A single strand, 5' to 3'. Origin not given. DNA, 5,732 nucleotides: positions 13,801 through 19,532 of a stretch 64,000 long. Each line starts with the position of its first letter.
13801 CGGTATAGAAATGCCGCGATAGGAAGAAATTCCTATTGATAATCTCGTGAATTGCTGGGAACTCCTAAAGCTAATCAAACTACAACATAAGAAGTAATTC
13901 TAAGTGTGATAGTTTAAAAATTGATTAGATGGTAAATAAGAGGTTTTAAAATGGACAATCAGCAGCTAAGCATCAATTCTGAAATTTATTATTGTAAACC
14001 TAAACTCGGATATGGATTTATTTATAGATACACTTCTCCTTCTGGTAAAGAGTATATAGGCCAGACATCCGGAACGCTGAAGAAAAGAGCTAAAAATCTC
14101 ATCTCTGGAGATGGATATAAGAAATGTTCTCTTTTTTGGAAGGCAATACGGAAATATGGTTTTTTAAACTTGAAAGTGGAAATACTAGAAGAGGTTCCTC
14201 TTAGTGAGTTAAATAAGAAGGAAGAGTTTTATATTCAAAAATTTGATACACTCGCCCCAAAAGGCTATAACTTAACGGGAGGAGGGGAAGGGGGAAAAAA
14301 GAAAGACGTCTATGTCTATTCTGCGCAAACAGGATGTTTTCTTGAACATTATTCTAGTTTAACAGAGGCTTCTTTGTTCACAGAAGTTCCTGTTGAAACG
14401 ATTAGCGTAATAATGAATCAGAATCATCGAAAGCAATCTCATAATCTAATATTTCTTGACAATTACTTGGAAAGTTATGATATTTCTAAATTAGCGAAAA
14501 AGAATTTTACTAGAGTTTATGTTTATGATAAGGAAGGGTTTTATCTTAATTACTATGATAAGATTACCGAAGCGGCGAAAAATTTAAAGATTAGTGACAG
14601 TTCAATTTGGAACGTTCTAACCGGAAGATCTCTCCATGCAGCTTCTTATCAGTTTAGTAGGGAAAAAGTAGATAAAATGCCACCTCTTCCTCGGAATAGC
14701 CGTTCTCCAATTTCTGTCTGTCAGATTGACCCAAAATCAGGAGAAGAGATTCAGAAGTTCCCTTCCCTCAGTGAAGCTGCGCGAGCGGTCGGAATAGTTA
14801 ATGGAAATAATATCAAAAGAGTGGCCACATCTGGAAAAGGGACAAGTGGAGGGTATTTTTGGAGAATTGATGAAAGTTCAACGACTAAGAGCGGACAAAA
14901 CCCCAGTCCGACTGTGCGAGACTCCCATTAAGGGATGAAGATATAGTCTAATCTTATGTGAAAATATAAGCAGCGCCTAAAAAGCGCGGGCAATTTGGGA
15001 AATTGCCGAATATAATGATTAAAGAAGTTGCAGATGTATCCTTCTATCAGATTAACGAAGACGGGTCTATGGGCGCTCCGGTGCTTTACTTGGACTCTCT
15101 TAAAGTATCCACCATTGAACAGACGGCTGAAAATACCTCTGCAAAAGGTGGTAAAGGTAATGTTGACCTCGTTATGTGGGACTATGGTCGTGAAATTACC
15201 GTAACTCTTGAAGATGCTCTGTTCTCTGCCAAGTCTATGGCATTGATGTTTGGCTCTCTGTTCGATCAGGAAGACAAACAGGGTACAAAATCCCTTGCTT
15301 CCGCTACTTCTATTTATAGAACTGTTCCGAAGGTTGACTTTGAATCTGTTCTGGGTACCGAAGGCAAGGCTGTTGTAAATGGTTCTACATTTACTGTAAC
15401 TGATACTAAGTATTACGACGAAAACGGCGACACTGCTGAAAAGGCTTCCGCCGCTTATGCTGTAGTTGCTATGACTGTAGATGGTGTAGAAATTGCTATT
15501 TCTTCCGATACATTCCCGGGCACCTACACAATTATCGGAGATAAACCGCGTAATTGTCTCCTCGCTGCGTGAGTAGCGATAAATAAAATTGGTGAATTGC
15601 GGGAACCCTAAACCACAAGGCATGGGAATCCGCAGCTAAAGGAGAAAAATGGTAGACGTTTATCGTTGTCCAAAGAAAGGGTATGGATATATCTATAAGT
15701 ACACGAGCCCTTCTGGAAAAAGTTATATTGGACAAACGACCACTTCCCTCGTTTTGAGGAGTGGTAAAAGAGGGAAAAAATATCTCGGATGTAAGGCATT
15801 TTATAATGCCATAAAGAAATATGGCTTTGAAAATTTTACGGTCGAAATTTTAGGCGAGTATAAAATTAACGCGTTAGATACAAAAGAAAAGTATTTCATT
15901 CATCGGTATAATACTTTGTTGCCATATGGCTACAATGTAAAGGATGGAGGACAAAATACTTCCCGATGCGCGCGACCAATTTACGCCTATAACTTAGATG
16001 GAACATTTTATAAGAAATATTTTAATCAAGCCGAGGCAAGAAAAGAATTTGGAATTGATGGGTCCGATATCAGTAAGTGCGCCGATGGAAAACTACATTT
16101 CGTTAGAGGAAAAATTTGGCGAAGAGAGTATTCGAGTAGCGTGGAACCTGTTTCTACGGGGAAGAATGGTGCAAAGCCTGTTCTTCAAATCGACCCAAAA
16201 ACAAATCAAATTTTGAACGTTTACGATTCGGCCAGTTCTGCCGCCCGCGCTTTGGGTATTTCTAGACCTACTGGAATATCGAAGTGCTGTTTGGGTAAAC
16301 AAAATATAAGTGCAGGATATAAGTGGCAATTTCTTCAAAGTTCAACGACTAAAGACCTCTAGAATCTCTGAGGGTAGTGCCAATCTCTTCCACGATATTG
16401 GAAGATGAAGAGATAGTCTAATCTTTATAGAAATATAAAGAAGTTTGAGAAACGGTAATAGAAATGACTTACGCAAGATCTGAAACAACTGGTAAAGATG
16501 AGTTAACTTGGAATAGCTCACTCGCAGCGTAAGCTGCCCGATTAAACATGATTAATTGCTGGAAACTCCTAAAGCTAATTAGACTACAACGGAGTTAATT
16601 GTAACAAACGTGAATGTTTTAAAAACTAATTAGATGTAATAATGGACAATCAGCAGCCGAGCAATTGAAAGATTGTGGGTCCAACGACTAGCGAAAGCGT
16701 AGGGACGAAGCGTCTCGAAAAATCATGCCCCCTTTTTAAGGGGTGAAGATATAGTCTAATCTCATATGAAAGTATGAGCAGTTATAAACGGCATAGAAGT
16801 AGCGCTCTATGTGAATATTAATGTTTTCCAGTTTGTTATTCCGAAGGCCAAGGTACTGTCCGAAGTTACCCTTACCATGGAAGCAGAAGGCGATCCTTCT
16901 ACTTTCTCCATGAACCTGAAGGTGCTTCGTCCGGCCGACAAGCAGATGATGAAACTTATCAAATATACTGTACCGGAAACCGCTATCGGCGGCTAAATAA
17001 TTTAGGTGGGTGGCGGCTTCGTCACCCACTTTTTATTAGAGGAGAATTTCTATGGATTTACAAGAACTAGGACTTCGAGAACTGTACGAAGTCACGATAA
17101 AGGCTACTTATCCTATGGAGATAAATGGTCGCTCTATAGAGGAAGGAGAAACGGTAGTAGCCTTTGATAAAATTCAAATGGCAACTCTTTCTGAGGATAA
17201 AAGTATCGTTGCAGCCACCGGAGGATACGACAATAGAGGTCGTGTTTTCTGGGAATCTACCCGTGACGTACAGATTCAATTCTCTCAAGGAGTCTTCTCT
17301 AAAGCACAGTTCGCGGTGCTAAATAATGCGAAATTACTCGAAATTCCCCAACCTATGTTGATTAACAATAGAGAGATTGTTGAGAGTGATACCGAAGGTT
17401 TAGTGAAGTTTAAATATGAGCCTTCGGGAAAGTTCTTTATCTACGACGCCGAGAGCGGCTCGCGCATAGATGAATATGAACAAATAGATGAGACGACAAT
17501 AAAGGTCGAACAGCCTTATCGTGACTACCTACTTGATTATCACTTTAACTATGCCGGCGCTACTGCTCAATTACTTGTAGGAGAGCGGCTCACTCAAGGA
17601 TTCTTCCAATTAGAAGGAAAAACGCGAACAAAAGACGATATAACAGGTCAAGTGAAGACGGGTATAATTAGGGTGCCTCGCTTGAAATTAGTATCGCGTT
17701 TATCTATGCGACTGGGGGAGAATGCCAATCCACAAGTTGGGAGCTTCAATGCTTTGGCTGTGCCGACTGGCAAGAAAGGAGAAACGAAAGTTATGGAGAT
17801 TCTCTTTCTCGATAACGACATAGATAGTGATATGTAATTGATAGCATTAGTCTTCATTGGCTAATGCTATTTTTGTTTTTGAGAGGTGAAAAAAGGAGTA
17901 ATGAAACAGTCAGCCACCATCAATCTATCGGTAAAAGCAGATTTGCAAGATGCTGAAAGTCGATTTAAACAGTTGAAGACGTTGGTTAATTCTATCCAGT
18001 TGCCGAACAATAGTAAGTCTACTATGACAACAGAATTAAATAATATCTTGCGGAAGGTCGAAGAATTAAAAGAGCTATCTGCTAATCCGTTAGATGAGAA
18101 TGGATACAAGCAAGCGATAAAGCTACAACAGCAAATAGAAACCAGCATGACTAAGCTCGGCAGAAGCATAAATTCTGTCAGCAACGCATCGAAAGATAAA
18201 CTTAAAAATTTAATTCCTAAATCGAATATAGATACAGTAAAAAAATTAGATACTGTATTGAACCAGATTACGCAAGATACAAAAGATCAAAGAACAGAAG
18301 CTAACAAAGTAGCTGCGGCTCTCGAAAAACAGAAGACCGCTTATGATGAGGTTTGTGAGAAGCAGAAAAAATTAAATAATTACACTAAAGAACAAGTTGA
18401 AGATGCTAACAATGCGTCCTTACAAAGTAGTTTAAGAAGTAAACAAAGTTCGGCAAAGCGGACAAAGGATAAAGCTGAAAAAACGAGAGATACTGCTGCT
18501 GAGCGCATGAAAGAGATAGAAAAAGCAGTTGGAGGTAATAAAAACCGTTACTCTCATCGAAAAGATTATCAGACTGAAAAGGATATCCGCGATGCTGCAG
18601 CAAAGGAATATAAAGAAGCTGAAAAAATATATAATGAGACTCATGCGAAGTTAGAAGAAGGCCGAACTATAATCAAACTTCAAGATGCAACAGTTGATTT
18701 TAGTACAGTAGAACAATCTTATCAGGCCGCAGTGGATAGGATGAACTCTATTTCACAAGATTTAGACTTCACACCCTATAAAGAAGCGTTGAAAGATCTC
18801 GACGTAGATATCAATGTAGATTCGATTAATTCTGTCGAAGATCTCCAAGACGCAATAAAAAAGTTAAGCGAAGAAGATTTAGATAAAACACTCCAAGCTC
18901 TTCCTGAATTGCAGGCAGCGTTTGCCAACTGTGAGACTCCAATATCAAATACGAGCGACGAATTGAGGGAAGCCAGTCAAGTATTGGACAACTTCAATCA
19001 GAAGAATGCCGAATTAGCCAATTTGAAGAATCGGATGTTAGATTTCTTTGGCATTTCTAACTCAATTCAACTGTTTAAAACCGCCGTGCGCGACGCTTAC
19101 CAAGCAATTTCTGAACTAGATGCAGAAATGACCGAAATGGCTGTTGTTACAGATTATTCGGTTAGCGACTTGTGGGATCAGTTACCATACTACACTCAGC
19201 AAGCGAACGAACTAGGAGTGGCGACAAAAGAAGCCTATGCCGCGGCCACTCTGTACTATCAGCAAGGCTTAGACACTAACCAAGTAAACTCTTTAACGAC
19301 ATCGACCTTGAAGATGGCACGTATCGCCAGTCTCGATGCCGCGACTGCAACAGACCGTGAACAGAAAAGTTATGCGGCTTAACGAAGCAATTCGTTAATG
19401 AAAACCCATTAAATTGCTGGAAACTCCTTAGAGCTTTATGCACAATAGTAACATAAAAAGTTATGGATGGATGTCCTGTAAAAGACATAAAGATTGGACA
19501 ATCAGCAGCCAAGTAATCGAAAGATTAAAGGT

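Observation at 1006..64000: Seven group I introns plus one intein in a single 64-kb phage window, carrying four homing-endonuclease families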

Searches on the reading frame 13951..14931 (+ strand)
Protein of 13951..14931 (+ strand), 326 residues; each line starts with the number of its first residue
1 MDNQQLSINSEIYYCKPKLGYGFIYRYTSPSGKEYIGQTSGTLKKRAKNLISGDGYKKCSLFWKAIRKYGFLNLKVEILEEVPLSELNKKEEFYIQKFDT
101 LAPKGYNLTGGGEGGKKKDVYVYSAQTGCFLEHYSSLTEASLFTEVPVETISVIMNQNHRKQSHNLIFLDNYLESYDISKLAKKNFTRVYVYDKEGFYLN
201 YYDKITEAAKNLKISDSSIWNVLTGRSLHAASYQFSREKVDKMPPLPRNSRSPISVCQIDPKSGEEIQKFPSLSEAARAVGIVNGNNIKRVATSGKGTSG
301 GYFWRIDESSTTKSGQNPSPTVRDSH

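Call 7: search_protein_families(library=pfam, proteins=[window:13951-14931:+], max_evalue=0.01)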
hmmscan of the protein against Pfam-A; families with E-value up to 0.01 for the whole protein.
window:13951-14931:+ (326 aa): 2 families
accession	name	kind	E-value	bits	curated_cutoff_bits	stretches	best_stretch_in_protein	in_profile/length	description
PF07453.19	NUMOD1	-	8.9e-14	51.7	22.8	2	188-221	2-35/37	NUMOD1 domain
PF22083.2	I-HmuI_NUMOD-like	-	2.6e-08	33.7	27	1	200-235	10-45/46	DNA endonuclease I-HmuI-like, NUMOD-like domain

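Call 38: search_solved_structures(query=window:13951-14931:+, max_evalue=1, show_alignments=1)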
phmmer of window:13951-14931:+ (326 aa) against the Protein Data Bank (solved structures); distinct sequences matched with E-value up to 1: 1.
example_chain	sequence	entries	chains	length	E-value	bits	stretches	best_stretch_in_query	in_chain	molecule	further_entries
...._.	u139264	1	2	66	0.46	13.5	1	269-305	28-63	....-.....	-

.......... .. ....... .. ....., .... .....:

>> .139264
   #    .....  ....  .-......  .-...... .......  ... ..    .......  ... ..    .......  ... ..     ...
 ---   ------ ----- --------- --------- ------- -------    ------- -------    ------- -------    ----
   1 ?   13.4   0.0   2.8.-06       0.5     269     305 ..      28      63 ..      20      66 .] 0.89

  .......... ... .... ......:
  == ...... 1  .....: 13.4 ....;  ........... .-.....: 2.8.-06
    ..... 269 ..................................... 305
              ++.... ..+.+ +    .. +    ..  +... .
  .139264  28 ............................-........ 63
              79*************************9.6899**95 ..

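Call 41: search_protein_families(library=ncbifam, proteins=[window:13951-14931:+], max_evalue=1)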
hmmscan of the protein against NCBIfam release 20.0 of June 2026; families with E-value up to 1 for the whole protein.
window:13951-14931:+ (326 aa): 1 family
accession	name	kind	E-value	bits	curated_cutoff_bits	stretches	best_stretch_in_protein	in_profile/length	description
TIGR01453.1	grpIintron_endo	subfamily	4.1e-24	85.8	56.05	1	22-235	2-213/215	group I intron endonuclease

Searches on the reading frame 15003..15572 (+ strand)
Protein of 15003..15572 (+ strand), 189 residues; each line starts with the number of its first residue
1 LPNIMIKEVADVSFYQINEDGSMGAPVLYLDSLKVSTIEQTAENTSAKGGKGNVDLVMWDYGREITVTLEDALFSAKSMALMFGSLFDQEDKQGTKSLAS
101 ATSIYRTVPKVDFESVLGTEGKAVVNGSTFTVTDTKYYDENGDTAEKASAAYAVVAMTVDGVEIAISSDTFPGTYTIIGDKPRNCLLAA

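Call 9: search_protein_families(library=pfam, proteins=[window:15003-15572:+], max_evalue=0.01)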
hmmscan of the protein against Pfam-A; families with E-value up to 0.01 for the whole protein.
window:15003-15572:+ (189 aa): 0 families

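Call 10: search_protein_families(library=phrogs, proteins=[window:15003-15572:+], max_evalue=0.001)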
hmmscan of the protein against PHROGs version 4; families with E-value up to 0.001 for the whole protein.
window:15003-15572:+ (189 aa): 1 family
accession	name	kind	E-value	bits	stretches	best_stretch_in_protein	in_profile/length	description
phrog_2729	-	head and packaging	3.6e-27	96.3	1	3-180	4-186/252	virion structural protein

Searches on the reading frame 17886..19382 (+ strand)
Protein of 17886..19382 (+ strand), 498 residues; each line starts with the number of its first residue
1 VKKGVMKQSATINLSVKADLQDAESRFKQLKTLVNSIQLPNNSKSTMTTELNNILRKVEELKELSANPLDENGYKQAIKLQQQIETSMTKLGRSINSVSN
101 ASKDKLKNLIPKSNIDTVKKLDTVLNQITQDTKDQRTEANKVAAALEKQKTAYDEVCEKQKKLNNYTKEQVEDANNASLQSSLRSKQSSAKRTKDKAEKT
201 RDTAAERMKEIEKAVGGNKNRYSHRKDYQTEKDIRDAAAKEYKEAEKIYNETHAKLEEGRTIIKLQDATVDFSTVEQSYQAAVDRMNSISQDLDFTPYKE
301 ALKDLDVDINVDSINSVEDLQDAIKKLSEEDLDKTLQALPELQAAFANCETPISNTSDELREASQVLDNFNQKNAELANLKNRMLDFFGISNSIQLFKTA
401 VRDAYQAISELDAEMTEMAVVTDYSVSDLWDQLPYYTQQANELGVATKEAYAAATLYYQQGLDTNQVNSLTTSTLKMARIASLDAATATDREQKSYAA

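Call 10: search_protein_families(library=phrogs, proteins=[window:17886-19382:+], max_evalue=0.001)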
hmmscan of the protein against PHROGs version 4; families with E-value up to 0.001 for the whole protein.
window:17886-19382:+ (498 aa): 1 family
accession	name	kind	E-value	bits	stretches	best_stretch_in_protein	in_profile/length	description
phrog_991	-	tail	1.7e-09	36.8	1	260-490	132-382/1966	tail length tape measure protein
